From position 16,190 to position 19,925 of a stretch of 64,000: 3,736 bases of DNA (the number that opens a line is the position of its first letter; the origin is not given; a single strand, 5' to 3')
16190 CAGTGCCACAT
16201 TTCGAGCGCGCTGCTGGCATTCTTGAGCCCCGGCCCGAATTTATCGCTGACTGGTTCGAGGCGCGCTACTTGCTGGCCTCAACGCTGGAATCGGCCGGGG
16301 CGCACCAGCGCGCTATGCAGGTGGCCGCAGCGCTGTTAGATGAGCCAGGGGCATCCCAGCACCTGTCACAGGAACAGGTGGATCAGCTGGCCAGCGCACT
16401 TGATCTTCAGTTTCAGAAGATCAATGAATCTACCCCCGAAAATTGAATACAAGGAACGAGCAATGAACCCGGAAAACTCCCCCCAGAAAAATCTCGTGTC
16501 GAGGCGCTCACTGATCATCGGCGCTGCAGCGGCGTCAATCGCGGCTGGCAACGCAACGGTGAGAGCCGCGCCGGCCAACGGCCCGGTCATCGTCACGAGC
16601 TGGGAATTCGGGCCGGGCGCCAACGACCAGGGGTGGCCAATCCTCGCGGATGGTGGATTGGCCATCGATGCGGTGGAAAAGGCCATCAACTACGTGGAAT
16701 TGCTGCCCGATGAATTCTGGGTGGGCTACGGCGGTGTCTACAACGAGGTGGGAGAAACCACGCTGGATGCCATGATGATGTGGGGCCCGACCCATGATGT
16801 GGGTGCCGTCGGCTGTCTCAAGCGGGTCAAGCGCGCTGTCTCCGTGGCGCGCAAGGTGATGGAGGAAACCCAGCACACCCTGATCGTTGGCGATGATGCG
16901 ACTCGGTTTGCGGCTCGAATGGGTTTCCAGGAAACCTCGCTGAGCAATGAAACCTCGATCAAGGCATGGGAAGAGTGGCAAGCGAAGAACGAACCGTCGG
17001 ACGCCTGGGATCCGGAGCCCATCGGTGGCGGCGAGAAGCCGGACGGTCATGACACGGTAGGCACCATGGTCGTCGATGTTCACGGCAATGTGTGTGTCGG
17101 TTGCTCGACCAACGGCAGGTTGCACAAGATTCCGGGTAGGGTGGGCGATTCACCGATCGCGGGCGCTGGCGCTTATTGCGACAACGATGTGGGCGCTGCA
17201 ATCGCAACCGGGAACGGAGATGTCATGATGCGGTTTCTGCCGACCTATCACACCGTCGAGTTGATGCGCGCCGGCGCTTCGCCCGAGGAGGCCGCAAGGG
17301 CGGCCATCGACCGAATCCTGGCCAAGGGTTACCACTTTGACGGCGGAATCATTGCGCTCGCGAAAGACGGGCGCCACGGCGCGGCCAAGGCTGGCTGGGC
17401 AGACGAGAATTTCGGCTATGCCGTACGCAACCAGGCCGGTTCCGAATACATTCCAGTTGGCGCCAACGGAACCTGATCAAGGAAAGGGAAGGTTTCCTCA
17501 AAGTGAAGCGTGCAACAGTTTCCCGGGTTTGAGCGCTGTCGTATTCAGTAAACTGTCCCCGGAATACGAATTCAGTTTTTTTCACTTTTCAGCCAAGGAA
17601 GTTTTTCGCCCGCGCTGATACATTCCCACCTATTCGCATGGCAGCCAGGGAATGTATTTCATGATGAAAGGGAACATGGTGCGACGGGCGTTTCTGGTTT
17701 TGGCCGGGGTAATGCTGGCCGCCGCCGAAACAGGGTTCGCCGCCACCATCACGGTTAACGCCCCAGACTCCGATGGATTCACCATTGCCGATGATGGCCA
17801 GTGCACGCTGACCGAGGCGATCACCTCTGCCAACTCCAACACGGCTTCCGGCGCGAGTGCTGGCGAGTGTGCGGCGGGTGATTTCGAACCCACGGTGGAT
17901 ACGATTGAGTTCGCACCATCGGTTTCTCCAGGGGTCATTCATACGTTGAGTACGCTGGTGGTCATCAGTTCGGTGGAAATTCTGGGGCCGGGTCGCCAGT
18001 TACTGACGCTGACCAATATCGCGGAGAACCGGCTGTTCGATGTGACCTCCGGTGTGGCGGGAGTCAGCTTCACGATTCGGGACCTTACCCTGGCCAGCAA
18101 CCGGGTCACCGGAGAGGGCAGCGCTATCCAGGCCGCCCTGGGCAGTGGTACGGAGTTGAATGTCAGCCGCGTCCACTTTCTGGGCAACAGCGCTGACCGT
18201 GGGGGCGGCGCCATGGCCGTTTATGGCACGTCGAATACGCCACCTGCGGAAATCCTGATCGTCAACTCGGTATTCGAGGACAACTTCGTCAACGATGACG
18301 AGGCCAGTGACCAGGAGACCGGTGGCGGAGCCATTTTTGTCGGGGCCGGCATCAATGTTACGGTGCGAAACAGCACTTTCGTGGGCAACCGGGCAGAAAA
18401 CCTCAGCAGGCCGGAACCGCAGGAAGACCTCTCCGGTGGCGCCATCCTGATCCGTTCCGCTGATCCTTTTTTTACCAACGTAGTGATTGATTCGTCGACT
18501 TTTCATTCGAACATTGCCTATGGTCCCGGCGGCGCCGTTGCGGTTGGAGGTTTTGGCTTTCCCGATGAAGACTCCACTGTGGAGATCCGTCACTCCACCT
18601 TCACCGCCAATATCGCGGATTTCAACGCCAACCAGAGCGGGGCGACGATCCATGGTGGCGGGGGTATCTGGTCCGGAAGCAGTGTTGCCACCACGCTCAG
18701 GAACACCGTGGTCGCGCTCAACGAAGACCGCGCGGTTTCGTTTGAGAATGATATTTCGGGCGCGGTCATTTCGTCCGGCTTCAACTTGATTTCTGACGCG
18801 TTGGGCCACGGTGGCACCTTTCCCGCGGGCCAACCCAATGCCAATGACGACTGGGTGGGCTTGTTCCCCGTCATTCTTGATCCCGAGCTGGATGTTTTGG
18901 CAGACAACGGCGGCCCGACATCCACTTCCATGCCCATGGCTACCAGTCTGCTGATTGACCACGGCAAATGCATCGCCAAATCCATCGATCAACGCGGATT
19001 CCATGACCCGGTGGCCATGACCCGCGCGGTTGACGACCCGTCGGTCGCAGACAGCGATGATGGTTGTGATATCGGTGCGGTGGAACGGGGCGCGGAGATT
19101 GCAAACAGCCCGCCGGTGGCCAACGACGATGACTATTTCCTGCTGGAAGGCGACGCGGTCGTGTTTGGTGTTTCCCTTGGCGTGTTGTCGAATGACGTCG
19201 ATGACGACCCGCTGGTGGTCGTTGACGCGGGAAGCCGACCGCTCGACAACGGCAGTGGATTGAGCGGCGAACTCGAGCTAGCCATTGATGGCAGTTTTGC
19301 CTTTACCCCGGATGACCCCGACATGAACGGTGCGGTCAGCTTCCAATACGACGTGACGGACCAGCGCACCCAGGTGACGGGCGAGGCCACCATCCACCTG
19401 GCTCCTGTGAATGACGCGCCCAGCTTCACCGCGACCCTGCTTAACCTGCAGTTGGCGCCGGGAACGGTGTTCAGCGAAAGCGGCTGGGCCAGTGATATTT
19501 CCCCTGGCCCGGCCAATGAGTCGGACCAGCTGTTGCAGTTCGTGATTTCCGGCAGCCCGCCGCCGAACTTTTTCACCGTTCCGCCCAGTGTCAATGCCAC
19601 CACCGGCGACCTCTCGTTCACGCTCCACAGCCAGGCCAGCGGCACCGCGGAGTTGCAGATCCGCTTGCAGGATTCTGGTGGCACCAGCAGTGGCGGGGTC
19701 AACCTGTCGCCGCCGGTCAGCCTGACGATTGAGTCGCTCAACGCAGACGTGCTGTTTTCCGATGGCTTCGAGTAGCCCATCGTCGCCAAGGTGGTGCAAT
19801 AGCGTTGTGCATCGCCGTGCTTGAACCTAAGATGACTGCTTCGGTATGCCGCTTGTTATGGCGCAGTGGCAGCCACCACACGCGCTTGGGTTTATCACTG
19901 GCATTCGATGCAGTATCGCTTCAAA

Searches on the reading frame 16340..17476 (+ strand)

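Call 56: search_protein_families(library=pfam, proteins=[window:16340-17476:+], max_evalue=0.0001)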
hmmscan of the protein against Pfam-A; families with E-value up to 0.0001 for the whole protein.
window:16340-17476:+ (378 aa): 1 family
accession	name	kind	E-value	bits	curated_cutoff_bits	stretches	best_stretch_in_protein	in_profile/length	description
PF01112.23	Asparaginase_2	-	3e-71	240.5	27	1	96-350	31-288/309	Asparaginase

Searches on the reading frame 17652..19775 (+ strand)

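Call 56: search_protein_families(library=pfam, proteins=[window:17652-19775:+], max_evalue=0.0001)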
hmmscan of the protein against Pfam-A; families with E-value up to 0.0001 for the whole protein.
window:17652-19775:+ (707 aa): 4 families
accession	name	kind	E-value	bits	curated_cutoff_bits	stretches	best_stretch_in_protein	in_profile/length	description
PF17963.7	Big_9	-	1.1e-10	42.7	23.6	1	485-581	1-88/89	Bacterial Ig domain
PF02415.23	Chlam_PMP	-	2.8e-07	30.5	20.6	0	205-230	1-18/19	Chlamydia polymorphic membrane protein (Chlamydia_PMP) repeat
PF17892.7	Cadherin_5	-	4.5e-07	30.1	26.5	1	485-582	2-96/98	Cadherin-like domain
PF17803.7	Cadherin_4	-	2.5e-05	25.2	25.1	1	484-551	10-71/71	Bacterial cadherin-like domain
